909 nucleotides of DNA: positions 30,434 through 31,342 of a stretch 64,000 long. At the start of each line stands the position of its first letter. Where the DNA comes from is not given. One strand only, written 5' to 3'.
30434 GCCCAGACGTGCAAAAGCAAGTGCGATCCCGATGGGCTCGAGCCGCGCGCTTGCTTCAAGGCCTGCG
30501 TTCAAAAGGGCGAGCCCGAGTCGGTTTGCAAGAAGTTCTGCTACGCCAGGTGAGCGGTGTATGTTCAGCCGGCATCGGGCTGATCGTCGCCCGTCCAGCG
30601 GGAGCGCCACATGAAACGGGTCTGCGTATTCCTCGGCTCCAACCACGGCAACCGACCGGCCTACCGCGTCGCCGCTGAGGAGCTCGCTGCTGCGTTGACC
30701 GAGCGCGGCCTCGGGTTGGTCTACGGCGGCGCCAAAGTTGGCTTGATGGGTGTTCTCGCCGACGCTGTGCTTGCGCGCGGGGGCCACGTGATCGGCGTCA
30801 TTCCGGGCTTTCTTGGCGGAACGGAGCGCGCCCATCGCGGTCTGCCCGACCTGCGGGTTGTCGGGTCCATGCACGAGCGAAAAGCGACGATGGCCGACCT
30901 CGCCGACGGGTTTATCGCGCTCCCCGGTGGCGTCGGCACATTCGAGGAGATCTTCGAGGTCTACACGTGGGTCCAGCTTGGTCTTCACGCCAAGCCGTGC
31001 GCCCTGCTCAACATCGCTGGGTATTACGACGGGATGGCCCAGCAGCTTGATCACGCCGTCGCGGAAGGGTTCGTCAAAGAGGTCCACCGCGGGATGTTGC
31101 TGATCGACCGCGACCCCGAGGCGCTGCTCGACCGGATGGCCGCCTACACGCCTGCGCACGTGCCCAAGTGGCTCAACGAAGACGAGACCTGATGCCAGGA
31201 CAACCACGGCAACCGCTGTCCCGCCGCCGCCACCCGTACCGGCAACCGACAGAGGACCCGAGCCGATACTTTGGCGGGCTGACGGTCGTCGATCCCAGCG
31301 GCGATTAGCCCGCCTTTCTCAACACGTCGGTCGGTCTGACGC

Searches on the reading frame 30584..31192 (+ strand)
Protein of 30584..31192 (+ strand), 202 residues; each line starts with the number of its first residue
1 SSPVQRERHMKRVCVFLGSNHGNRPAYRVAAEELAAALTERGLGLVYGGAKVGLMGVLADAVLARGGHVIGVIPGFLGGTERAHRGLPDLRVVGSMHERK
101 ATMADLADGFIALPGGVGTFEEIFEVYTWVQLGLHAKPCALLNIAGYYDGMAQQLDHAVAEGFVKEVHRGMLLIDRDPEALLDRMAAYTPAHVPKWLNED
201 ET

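Call 46: search_protein_families(library=pfam, proteins=[window:30584-31192:+], max_evalue=0.001)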
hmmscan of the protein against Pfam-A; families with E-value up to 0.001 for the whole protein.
window:30584-31192:+ (202 aa): 2 families
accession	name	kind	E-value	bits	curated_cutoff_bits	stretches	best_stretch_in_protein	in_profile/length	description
PF03641.19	Lysine_decarbox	-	1.2e-40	139.2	27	1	55-185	1-131/131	Possible lysine decarboxylase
PF18306.6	LDcluster4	-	5.4e-13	49.3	26.3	1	17-127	7-114/151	SLOG cluster4 family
